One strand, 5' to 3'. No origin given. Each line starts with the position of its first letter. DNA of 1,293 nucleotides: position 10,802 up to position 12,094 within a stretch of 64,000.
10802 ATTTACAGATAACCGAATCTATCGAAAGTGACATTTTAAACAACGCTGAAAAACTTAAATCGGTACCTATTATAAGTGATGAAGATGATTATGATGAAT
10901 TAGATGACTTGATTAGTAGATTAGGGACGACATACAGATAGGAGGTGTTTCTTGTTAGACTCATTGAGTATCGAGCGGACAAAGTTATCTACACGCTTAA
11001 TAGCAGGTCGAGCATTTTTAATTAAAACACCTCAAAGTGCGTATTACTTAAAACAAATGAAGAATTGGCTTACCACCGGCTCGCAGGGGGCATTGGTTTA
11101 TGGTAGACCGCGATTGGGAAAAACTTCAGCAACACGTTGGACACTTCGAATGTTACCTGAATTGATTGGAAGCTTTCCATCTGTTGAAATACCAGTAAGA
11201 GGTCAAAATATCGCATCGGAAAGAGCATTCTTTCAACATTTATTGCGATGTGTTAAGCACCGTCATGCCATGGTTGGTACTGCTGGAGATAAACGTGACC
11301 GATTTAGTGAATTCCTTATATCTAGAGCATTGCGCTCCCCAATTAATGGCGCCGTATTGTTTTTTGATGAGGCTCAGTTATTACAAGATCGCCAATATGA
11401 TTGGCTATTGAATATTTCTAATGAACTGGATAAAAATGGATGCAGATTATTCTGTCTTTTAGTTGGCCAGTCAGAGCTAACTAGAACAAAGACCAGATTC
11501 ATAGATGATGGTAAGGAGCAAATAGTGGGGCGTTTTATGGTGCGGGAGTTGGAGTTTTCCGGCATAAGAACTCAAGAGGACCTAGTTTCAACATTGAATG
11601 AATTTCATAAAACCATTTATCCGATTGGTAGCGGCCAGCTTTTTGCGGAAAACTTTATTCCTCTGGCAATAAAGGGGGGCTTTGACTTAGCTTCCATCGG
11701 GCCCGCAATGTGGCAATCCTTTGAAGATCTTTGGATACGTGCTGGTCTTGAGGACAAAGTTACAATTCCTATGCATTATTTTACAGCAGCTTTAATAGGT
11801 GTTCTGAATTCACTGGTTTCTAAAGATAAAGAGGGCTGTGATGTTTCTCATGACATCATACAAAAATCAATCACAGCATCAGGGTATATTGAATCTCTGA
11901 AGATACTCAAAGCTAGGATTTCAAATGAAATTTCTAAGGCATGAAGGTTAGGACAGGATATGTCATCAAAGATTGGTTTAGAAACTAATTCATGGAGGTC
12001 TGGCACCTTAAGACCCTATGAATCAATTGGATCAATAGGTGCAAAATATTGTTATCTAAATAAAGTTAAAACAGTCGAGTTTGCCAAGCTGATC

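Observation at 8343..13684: Tn7-like core with a TnsA-like protein lacking the catalytic residues and a TniB-sized TnsC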

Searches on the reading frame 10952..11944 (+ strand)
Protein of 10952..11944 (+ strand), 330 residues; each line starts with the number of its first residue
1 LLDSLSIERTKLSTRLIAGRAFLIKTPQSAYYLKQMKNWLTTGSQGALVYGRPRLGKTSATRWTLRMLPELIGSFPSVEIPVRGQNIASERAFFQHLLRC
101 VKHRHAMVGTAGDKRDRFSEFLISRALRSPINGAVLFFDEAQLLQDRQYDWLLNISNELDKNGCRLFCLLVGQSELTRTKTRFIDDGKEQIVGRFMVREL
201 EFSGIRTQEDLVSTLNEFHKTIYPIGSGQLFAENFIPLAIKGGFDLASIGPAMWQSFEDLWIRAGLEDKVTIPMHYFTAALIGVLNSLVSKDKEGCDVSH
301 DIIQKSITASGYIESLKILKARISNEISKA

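Call 3: search_protein_families(library=pfam, proteins=[window:10952-11944:+], max_evalue=1)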
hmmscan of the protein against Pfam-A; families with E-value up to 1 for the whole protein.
window:10952-11944:+ (330 aa): 1 family
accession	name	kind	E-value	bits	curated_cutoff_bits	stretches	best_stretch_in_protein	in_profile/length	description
PF13401.12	AAA_22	-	5.3e-10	40.1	27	1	47-178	8-128/130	AAA domain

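Call 4: search_protein_families(library=ncbifam, proteins=[window:10952-11944:+], max_evalue=1)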
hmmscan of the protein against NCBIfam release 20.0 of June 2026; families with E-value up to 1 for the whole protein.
window:10952-11944:+ (330 aa): 2 families
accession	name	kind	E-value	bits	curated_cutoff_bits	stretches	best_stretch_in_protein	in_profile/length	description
TIGR02928.1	TIGR02928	subfamily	0.047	12.5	181.3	1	45-157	41-155/366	orc1/cdc6 family replication initiation protein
TIGR03015.1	pepcterm_ATPase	hypoth_equivalog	0.061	12.8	324.5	1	118-179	111-170/269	XrtA/PEP-CTERM system-associated ATPase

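Call 7: search_solved_structures(query=window:10952-11944:+, max_evalue=10, show_alignments=2)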
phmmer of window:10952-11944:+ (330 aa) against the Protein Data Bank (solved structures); distinct sequences matched with E-value up to 10: 5.
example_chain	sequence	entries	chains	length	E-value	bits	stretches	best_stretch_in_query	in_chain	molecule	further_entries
3noq_A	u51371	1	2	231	0.56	12.5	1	20-88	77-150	ThiJ/PfpI family protein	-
1g8p_A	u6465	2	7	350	1.3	11.3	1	41-157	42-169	MAGNESIUM-CHELATASE 38 KDA SUBUNIT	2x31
6n6a_A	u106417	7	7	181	1.4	11.2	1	17-105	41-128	Oligoribonuclease | RNA exonuclease 2 homolog,Small fragment nuclease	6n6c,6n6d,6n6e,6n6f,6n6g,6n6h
3noo_A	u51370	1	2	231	1.5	11.2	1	20-88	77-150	ThiJ/PfpI family protein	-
3nor_A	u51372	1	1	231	2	10.7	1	20-88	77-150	ThiJ/PfpI family protein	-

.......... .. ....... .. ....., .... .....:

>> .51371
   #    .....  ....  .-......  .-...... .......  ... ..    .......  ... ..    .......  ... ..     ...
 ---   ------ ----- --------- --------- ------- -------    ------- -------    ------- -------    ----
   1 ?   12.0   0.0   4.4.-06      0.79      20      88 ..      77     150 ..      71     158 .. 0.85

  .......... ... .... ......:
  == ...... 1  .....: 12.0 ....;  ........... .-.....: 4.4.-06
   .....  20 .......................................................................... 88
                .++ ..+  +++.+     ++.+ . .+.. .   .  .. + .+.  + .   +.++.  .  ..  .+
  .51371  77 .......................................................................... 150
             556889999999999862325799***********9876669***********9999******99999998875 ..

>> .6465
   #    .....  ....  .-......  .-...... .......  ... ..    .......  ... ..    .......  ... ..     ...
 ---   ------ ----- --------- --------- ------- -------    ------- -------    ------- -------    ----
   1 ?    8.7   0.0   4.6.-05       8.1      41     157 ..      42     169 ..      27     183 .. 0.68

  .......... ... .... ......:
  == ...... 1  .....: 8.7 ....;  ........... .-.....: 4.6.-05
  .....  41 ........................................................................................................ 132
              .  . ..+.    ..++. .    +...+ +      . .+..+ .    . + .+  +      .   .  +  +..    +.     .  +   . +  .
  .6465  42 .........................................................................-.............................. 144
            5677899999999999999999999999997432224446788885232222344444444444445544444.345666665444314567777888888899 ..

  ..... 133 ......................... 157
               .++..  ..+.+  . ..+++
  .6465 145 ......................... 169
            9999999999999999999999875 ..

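Call 97: search_solved_structures(query=A8, max_evalue=1, show_alignments=1)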
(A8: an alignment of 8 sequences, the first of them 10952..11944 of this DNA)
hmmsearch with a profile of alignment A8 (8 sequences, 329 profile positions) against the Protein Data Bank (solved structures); distinct sequences matched with E-value up to 1: 8.
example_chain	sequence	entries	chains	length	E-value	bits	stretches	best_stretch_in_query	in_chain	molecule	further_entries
3nor_A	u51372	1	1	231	0.11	14.7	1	23-87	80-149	ThiJ/PfpI family protein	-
9mxp_A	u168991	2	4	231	0.11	14.7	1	23-87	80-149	Cyclohexyl-isocyanide hydratase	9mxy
3nov_A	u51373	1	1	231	0.11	14.7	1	23-87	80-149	ThiJ/PfpI family protein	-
3non_A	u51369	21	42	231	0.11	14.7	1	23-87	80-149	Isocyanide hydratase | Isonitrile hydratase InhA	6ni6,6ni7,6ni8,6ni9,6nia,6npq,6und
6ni4_A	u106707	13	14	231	0.12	14.7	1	23-87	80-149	Isonitrile hydratase InhA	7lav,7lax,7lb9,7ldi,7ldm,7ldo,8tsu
6ni5_A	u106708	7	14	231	0.12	14.6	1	23-87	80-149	Isonitrile hydratase InhA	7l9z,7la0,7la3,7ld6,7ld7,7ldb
3noq_A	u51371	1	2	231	0.13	14.4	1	23-87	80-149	ThiJ/PfpI family protein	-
3noo_A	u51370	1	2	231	0.4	12.9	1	23-87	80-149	ThiJ/PfpI family protein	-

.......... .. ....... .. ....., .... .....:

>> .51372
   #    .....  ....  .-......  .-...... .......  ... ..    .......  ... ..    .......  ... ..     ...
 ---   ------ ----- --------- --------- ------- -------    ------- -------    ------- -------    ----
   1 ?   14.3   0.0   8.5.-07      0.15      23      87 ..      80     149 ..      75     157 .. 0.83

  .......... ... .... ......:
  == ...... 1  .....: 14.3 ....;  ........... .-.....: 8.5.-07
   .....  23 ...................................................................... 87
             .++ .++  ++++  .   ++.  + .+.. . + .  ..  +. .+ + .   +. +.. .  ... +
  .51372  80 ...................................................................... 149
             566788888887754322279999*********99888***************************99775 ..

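Call 107: find_homologous_proteins(query=window:10952-11944:+, max_evalue=0.001)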
Query window:10952-11944:+ (330 aa): 100 proteins with E <= 0.001 among 2321 candidates.
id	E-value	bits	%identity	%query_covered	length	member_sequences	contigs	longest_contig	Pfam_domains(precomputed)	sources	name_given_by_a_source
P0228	2.0e-214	729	100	99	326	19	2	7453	PF13401.13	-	-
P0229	1.2e-191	654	90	98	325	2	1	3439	PF13401.13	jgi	-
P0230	4.6e-157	540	71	99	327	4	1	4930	PF13401.13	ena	-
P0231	4.2e-152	524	70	97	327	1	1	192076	PF13401.13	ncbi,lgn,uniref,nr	ncbi:MAG: ATP-binding protein [Methylotenera sp.]|uniref:ATP-binding protein n=1 Tax=Methylotenera s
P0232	7.2e-152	523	73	96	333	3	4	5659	PF13401.13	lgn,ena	-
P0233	1.5e-149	515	69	100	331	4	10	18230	PF13401.13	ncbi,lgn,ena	-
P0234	3.6e-149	514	70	97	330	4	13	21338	PF13401.13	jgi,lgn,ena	jgi:hypothetical protein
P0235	1.3e-148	512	69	97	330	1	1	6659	PF13401.13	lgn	-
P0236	2.8e-148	511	71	97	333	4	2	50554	PF13401.13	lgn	-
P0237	1.5e-147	509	69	97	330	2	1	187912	PF13401.13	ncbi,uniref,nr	ncbi:uncharacterized protein NMK_2359 [Novimethylophilus kurashikiensis]|uniref:ORC1/DEAH AAA+ ATPas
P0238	1.5e-147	509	67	97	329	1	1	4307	PF13401.13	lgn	-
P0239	6.3e-147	507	70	97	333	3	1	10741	PF13401.13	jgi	jgi:hypothetical protein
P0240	2.0e-143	495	68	97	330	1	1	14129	PF13401.13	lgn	-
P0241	1.7e-142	492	68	96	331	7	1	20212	PF13401.13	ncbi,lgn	-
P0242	9.9e-141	486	68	95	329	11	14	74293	PF13401.13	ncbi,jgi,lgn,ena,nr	ncbi:MAG: ATP-binding protein [Methylotenera sp.]|jgi:type II secretory pathway predicted ATPase Exe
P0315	8.4e-33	132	29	94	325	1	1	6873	PF13401.13,PF05621.18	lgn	-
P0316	1.3e-32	131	29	93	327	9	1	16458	PF13401.13,PF01637.25,PF05621.18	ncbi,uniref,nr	ncbi:AAA family ATPase [Paenibacillus prosopidis]|uniref:TniB protein n=1 Tax=Paenibacillus prosopid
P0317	1.3e-32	131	28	93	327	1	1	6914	PF13401.13,PF01637.25,PF05621.18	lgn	-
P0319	2.0e-32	131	29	93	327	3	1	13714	PF13401.13,PF01637.25,PF05621.18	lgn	-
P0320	4.6e-32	130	30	82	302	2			PF13401.13,PF01637.25,PF05621.18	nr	nr:AAA family ATPase [Paenibacillus phyllosphaerae]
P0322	3.0e-31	127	29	93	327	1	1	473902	PF13401.13,PF01637.25,PF05621.18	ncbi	ncbi:MAG: AAA family ATPase [Bacillota bacterium]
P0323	3.1e-31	127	29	93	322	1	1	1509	PF13401.13,PF01637.25,PF05621.18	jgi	jgi:hypothetical protein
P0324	1.5e-30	125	29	92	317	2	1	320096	PF13401.13,PF05621.18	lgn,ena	-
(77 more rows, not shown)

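Call 110: search_solved_structures(query=A10, max_evalue=1, show_alignments=2)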
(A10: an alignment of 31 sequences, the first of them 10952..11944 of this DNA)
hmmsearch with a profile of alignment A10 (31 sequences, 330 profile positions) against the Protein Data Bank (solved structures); distinct sequences matched with E-value up to 1: 13.
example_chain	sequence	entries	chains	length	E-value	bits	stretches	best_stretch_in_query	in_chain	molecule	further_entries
7m99_A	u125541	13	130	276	0.00023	23.4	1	35-177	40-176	TnsC | ShTnsC | TnsC filament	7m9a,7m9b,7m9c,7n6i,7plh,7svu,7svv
8rdu_D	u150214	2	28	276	0.00023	23.4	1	35-177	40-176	ShTnsC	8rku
5uj7_A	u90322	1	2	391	0.00044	22.4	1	44-172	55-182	Origin recognition complex subunit 1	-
7jpo_A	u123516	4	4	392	0.00045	22.4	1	44-172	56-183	Origin recognition complex subunit 1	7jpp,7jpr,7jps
5ujm_A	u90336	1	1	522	0.0017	20.5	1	45-172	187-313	Origin recognition complex subunit 1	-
7ctf_A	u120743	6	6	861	0.0018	20.4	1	45-172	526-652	Origin recognition complex subunit 1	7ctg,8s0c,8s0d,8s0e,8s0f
8rwv_A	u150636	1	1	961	0.0022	20.2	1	45-172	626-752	Origin recognition complex subunit 1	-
2qeu_A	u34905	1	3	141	0.011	17.9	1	27-72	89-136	Putative carboxymuconolactone decarboxylase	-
2qby_A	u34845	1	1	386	0.097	14.7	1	49-142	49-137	Cell division control protein 6 homolog 1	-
7tjf_A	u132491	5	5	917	0.25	13.4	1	48-174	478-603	Origin recognition complex subunit 1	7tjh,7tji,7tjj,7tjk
5v8f_A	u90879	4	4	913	0.26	13.3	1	48-174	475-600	Origin recognition complex subunit 1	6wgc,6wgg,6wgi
5zr1_A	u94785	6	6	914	0.26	13.3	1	48-174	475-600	Origin recognition complex subunit 1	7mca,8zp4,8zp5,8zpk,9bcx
6rqc_A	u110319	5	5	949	0.27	13.3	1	48-174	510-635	Origin recognition complex subunit 1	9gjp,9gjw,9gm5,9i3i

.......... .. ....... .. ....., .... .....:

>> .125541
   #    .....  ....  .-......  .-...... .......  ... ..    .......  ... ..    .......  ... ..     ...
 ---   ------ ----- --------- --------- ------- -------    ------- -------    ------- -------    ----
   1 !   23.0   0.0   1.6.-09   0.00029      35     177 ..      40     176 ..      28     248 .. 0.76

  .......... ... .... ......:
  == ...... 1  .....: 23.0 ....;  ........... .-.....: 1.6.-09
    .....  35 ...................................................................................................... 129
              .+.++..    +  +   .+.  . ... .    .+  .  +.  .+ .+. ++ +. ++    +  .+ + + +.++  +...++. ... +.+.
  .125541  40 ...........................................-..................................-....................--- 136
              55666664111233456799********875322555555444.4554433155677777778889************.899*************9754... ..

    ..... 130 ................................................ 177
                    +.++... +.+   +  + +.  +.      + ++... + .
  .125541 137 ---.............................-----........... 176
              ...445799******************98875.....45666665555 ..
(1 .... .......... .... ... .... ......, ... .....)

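Call 115: predict_structure(alignment_id=A10)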
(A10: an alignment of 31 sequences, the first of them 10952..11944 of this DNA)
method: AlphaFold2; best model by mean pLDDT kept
length: 330 residues; sequences in the alignment: 31
mean_pLDDT: 94.4   pTM: 0.89
mean pLDDT of the five models: 94.4, 93.8, 92.9, 92.8, 92.6
residues with pLDDT >= 90: 293; 70-90: 30; 50-70: 7; < 50: 0
segments of 3 or more residues with pLDDT < 50: none
pLDDT, mean of each block of 10 residues (from residue 1): 77 87 94 98 96 94 96 96 81 96 96 97 96 97 95 97 98 96 97 97 97 98 93 96 97 98 94 97 96 94 97 95 83
secondary structure, 60 per line:
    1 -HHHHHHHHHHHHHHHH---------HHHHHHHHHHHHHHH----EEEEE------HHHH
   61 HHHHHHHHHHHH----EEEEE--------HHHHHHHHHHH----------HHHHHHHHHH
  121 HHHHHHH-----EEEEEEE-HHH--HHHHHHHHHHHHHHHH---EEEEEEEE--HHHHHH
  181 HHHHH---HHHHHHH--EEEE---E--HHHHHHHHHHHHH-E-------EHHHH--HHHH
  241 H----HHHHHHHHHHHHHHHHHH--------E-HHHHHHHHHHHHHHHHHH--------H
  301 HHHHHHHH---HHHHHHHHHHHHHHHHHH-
elements in order: H2-17 H27-41 E46-50 H57-72 E77-81 H90-100 H111-127 E133-139 H146-161 E165-172 H175-185 H189-195 E198-201 H208-220 H231-234 H237-241 H246-263 H274-291 H300-308 H312-329

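Call 119: fold_search(model_id=the predicted structure, library=pdb)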
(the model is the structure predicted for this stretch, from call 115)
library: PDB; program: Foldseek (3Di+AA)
matches with E <= 10: 1511; with E <= 0.001: 226
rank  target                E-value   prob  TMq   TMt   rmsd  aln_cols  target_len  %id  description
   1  9g0f_A                6.0e-09  1.00  0.52  0.52   6.9       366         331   16  CryoEM structure of PmcTnsC-dsDNA-AMPPNP (released 2025-04-02)
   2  8fcu_Q                1.9e-08  1.00  0.57  0.60   6.3       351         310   16  Cryo-EM structure of Cascade-DNA-TniQ-TnsC complex in type I-B CAST system (released 2023-08-09)
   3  9gmz_A                2.0e-08  1.00  0.53  0.53   7.0       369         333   15  CryoEM structure of PmcTnsC-dsDNA-AMPPNP in complex with PmcTnsAB hook (released 2025-04-02)
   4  7m99_A                4.4e-08  1.00  0.58  0.72   6.0       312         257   17  ATPgS bound TnsC filament from ShCAST system (released 2021-07-28)
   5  1w5t_C                8.5e-08  1.00  0.54  0.46   7.5       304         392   13  Structure of the Aeropyrum Pernix ORC2 protein (ADPNP-ADP complexes) (released 2004-10-05)
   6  7rzy_1                1.0e-07  1.00  0.43  0.45  12.9       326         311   16  CryoEM structure of Vibrio cholerae transposon Tn6677 AAA+ ATPase TnsC (released 2022-06-08)
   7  7jgr_D                1.4e-07  1.00  0.55  0.44   7.7       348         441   14  Structure of Drosophila ORC bound to DNA (84 bp) and Cdc6 (released 2020-09-09)
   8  7jk6_D                1.5e-07  1.00  0.55  0.44   7.4       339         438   14  Structure of Drosophila ORC in the active conformation (released 2020-09-09)
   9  7tjh_D                2.8e-07  1.00  0.51  0.41   8.2       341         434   12  S. cerevisiae ORC bound to 84 bp ARS1 DNA and Cdc6 (state 1) with flexible Orc6 N-terminal domain (released 2022-10-05)
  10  7jpq_D                2.9e-07  1.00  0.56  0.48   5.7       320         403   10  ORC-O2-5: Human Origin Recognition Complex (ORC) with subunits 2,3,4,5 (released 2020-09-02)
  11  8s0e_D                3.3e-07  1.00  0.57  0.48   5.7       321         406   12  H. sapiens OCCM bound to double stranded DNA (released 2024-10-02)
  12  5v8f_D                3.3e-07  1.00  0.48  0.37   7.8       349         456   11  Structural basis of MCM2-7 replicative helicase loading by ORC-Cdc6 and Cdt1 (released 2017-05-10)
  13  7tji_D                3.8e-07  1.00  0.49  0.40   7.7       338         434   14  S. cerevisiae ORC bound to 84 bp ARS1 DNA and Cdc6 (state 2) with flexible Orc6 N-terminal domain (released 2022-10-05)
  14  2qby_A                4.8e-07  1.00  0.45  0.41  14.1       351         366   13  Crystal structure of a heterodimer of Cdc6/Orc1 initiators bound to origin DNA (from S. solfataricus) (released 2007-09-11)
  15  8v32_Q                7.0e-07  1.00  0.53  0.57   6.2       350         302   16  TnsD-TnsC-DNA complex (released 2024-10-16)
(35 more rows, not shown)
